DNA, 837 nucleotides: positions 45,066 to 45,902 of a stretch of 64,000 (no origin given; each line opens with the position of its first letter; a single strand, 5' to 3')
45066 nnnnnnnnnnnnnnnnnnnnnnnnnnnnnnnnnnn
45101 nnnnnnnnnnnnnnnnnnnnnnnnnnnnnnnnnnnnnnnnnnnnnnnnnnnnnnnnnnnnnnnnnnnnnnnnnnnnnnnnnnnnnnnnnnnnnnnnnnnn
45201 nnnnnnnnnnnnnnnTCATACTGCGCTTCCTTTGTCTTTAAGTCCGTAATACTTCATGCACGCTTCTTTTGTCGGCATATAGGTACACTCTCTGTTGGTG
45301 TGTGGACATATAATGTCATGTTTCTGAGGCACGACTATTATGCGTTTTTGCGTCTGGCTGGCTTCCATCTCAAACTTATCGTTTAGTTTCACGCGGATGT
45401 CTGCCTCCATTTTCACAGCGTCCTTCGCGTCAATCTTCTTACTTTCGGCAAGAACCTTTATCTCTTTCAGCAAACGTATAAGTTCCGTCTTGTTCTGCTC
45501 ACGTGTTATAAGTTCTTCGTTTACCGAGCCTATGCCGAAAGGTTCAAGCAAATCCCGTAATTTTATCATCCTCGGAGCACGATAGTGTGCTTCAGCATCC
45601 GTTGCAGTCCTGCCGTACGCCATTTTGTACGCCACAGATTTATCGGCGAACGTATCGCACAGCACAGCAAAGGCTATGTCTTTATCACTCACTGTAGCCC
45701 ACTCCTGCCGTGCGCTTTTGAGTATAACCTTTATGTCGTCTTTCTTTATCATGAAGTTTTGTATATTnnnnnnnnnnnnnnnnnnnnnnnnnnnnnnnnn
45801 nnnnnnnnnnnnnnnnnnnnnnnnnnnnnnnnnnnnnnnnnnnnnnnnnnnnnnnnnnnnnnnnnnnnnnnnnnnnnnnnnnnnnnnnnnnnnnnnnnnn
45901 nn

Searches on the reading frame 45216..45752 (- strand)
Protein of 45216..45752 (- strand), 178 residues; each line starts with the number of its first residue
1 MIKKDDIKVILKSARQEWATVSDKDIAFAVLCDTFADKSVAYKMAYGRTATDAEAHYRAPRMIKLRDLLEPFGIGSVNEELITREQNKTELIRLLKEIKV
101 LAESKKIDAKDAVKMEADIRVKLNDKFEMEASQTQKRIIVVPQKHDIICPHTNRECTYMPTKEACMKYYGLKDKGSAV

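Call 6: search_protein_families(library=pfam, proteins=[window:45216-45752:-], max_evalue=0.01)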
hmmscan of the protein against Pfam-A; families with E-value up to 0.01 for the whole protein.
window:45216-45752:- (178 aa): 0 families

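Call 7: search_protein_families(library=phrogs, proteins=[window:45216-45752:-], max_evalue=0.001)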
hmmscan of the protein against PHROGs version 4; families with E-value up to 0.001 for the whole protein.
window:45216-45752:- (178 aa): 0 families

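Call 34: search_protein_families(library=phrogs, proteins=[window:45216-45752:-], max_evalue=0.01)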
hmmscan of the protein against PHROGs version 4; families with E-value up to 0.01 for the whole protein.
window:45216-45752:- (178 aa): 0 families

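Call 42: search_protein_families(library=pfam, proteins=[window:45216-45752:-], max_evalue=5)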
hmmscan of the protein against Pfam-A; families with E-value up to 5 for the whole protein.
window:45216-45752:- (178 aa): 0 families

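Call 44: search_solved_structures(query=A1, max_evalue=10, show_alignments=2)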
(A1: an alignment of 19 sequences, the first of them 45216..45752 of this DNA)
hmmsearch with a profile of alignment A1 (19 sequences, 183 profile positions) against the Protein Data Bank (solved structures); distinct sequences matched with E-value up to 10: 1.
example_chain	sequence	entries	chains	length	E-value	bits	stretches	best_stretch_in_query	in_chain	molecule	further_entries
6jqa_A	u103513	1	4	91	0.22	14.5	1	50-126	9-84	Phytoplasmal effector causing phyllody 1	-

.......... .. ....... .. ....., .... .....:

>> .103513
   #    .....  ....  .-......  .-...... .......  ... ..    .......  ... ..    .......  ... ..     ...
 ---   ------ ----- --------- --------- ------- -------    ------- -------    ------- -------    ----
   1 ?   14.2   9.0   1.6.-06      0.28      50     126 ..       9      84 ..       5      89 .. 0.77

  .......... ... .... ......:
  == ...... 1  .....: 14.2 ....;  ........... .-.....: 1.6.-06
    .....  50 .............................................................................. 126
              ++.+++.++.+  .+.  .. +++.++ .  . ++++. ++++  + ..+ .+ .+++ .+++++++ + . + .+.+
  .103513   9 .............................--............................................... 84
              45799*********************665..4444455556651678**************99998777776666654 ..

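Call 46: find_homologous_proteins(query=window:45216-45752:-, max_evalue=0.001)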
Query window:45216-45752:- (178 aa): 242 proteins with E <= 0.001 among 287 candidates; the best 120 are listed.
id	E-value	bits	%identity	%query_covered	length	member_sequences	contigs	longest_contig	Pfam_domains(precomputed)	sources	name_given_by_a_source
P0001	1.3e-103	362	94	100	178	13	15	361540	-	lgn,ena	-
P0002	5.1e-94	331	85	99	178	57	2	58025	-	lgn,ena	-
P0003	7.3e-90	317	85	98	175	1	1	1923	-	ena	-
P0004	4.8e-88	311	80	99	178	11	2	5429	-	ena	-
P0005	4.9e-78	279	71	99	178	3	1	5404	-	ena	-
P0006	4.9e-76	272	71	96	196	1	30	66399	-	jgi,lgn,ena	-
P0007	2.7e-71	257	73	99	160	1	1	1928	-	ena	-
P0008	1.2e-69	251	63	97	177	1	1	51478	-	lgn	-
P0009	3.7e-68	247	63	99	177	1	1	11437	-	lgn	-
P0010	1.5e-67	245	64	99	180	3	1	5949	-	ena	-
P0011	1.2e-66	242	84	75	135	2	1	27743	-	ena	-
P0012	1.1e-65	239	63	97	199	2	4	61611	-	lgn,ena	-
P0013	1.6e-65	238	60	97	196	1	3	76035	-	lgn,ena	-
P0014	2.8e-65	237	62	97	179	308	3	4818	-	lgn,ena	-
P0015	4.4e-65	237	61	99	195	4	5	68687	-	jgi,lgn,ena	jgi:hypothetical protein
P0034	1.2e-61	225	61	98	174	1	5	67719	-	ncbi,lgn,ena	-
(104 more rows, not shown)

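Call 49: find_encoding_contigs(protein=P0001, flank=10000, max_places=4)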
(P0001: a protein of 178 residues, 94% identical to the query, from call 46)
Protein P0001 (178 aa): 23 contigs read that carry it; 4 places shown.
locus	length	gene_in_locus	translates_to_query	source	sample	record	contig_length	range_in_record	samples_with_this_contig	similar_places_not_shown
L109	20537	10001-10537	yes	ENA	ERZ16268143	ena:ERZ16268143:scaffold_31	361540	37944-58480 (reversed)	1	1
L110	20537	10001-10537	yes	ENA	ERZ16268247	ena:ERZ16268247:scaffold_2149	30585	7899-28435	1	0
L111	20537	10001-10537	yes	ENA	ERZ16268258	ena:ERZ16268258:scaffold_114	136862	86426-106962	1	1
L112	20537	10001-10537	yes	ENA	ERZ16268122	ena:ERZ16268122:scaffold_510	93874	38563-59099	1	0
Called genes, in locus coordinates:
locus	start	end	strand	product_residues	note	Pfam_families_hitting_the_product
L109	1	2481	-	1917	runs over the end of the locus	PF20155:TMP_3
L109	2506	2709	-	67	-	-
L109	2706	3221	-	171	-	-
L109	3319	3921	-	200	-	-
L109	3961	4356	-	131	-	-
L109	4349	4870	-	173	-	-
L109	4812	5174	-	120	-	-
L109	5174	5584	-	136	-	-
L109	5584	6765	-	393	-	-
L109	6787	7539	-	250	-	-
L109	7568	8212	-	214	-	-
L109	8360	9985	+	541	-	-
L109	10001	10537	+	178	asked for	-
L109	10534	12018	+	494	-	PF05133:SPP1_portal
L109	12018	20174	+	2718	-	PF01391:Collagen (faint), PF21470:BppU-like_C (faint)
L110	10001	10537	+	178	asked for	-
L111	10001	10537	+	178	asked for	-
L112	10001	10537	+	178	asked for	-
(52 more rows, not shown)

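Call 51: find_encoding_contigs(protein=P0002, flank=10000, max_places=2)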
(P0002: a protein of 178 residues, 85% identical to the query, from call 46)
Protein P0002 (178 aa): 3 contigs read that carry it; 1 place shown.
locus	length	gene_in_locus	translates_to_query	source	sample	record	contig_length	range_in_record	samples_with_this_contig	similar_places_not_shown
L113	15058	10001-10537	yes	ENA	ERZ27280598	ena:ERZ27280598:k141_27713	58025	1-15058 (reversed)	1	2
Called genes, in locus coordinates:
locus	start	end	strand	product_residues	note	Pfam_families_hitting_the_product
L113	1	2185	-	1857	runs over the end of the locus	PF20155:TMP_3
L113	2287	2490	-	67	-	-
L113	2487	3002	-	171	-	-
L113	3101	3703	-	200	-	-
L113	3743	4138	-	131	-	-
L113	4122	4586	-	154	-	-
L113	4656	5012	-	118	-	-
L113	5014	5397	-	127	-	-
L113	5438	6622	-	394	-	-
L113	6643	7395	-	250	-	-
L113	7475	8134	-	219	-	-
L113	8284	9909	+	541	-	PF03237:Terminase_6N (faint)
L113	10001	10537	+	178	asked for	-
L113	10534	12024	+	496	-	PF05133:SPP1_portal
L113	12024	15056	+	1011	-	?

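Call 52: find_encoding_contigs(protein=P0006, flank=10000, max_places=2)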
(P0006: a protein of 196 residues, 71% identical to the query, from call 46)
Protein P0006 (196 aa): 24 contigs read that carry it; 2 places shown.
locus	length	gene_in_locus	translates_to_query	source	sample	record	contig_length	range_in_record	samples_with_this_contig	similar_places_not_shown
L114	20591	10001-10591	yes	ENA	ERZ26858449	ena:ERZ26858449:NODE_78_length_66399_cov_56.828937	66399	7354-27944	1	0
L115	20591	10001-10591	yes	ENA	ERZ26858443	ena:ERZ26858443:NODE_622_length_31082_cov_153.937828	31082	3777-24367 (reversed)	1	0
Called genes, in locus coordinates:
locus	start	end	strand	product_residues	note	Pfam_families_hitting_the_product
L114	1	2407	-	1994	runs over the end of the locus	PF20155:TMP_3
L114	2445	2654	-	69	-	-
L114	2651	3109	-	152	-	-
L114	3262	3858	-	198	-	-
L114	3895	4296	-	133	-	-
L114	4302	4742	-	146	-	-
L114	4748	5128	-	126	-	-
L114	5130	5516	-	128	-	-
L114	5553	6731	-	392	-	-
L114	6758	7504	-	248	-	-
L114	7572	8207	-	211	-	-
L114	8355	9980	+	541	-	-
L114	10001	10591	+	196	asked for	-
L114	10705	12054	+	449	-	PF05133:SPP1_portal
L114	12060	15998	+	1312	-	-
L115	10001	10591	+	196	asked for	-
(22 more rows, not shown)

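Call 53: find_encoding_contigs(protein=P0008, flank=10000, max_places=1)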
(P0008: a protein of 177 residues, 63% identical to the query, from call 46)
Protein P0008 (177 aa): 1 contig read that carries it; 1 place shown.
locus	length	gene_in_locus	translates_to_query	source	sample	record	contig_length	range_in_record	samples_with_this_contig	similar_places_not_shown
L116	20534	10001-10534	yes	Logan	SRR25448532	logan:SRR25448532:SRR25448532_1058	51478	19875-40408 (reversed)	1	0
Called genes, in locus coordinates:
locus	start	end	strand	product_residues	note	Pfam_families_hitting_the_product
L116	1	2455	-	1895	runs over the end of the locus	-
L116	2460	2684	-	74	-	-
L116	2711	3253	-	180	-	-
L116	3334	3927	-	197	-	-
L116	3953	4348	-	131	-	-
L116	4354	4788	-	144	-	-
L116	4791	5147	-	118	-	-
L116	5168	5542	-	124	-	-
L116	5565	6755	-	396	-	-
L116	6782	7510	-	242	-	-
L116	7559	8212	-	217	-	-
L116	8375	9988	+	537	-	-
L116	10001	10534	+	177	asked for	-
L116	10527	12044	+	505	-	PF05133:SPP1_portal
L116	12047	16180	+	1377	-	-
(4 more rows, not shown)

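Call 54: find_encoding_contigs(protein=P0013, flank=10000, max_places=1)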
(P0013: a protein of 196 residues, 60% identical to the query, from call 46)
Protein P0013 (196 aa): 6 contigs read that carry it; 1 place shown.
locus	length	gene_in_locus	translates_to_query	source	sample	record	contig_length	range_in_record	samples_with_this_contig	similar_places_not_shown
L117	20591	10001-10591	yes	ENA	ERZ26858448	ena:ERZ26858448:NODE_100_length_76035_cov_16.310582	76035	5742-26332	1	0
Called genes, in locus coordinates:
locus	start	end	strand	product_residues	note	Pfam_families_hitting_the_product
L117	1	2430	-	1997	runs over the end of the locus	-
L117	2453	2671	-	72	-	-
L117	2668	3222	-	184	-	-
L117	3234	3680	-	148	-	-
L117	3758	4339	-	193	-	-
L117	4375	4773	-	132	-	-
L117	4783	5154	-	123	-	-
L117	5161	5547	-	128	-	-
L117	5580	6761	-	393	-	-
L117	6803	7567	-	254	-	-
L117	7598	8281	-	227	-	-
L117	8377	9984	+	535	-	PF03237:Terminase_6N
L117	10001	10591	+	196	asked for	-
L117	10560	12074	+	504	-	PF05133:SPP1_portal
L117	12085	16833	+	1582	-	-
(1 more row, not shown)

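Call 55: find_encoding_contigs(protein=P0034, flank=10000, max_places=1)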
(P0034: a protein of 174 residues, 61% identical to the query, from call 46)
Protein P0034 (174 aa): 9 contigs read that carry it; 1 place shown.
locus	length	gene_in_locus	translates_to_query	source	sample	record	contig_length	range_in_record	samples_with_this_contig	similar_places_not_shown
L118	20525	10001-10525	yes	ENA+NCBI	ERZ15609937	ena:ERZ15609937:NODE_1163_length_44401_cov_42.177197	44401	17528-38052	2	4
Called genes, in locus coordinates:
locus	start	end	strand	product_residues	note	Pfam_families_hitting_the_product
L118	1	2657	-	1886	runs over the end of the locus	-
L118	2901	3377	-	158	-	-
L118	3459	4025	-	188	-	-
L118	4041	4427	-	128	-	-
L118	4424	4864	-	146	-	-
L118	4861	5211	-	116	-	-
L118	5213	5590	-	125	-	-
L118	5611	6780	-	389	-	-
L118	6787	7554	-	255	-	-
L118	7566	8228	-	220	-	-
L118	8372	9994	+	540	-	-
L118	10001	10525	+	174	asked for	-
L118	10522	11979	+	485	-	PF05133:SPP1_portal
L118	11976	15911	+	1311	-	-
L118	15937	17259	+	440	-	-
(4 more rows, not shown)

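Call 57: predict_structure(alignment_id=A2)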
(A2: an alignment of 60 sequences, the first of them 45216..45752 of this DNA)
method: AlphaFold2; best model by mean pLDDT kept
length: 178 residues; sequences in the alignment: 60
mean_pLDDT: 70.8   pTM: 0.43
mean pLDDT of the five models: 70.8, 70.5, 69.9, 69.8, 68.9
residues with pLDDT >= 90: 10; 70-90: 90; 50-70: 49; < 50: 29
segments of 3 or more residues with pLDDT < 50: 77-86, 129-137, 141-144, 175-178
pLDDT, mean of each block of 10 residues (from residue 1): 84 88 90 83 87 85 86 59 45 66 73 69 58 46 56 68 74 53
secondary structure, 60 per line:
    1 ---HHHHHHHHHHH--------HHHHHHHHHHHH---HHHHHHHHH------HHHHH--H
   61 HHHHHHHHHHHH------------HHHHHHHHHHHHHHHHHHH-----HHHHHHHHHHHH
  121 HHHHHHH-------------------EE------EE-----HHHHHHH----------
elements in order: H4-14 H23-34 H38-46 H53-57 H60-72 H85-103 H109-127 H162-168
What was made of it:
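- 45216..45752 (-): 178-aa conserved protein between terminase and portal, a probable small terminase. It has an N-terminal helical domain, a helical hairpin and a Cys-containing C-terminus. It does not track dyad class. Call 57: AlphaFold2 model, pLDDT 71.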

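Call 59: fold_search(model_id=the predicted structure, library=pdb)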
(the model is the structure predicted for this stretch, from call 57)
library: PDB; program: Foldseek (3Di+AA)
matches with E <= 10: 25; with E <= 0.001: 0
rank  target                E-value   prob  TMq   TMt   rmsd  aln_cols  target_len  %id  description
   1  5c8d_B                3.1e+00  0.16  0.22  0.18  16.6       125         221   15  Crystal structure of full-length Thermus thermophilus CarH bound to adenosylcobalamin (dark state) (released 2015-09-30)
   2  8u73_A                3.7e+00  0.18  0.26  0.06  14.4       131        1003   15  R399A sea urchin SLC9C1 pH 8 in Na+ (released 2025-03-26)
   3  3bjb_E                4.1e+00  0.06  0.18  0.17  19.3       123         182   16  Crystal structure of a TetR transcriptional regulator from Rhodococcus sp. RHA1 (released 2007-12-18)
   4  7pzy_O                4.5e+00  0.08  0.23  0.26  13.0       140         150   17  Structure of the vacant Candida albicans 80S ribosome (released 2022-05-18)
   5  3dxj_D                4.8e+00  0.06  0.19  0.03  14.0       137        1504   17  Crystal structure of thermus thermophilus rna polymerase holoenzyme in complex with the antibiotic myxopyronin (released 2008-10-14)
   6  9axt_AQ               5.1e+00  0.09  0.24  0.27  11.8       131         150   16  Non-translating S. pombe ribosome (released 2024-10-16)
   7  8u71_A                5.4e+00  0.18  0.28  0.06  13.6       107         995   19  Structure of sea urchin SLC9C1 at pH 8 in Na+ (released 2025-03-26)
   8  6dew_A                5.4e+00  0.06  0.19  0.18  19.4       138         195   13  Structure of human COQ9 protein with bound isoprene. (released 2019-02-06)
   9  5c8d_A                5.7e+00  0.11  0.22  0.18  15.9       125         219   15  Crystal structure of full-length Thermus thermophilus CarH bound to adenosylcobalamin (dark state) (released 2015-09-30)
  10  3fse_A                6.0e+00  0.04  0.20  0.12  18.1       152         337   19  Crystal structure of a two-domain protein containing dj-1/thij/pfpi-like and ferritin-like domains (ava_4496) from ana (released 2009-02-03)
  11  5wlc_NF               6.3e+00  0.04  0.19  0.24  13.7       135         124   15  The complete structure of the small subunit processome (released 2017-09-27)
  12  4j2c_A                7.8e+00  0.08  0.24  0.38  13.7       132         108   13  GARP-SNARE Interaction (released 2013-12-25)
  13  8pd5                  8.3e+00  0.12  0.28  0.06  13.7       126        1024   16  Ligand-free SpSLC9C1 in lipid nanodiscs, protomer state 3 (released 2023-11-08)
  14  8pd2                  8.3e+00  0.12  0.27  0.06  13.9       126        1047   13  Ligand-free SpSLC9C1 in lipid nanodiscs, protomer state 1 (released 2023-11-08)
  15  5mdt                  8.3e+00  0.04  0.17  0.20  16.6       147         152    9  Structure of the CTD-interacting domain (CID) of Seb1 from S. pombe. (released 2017-04-12)
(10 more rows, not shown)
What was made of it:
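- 45216..45752 (-): Calls 59 and 44: Foldseek and the PDB sequence profile gave nothing.
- Tried and rejected: The PDB sequence profile and Foldseek gave nothing (calls 44, 59).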
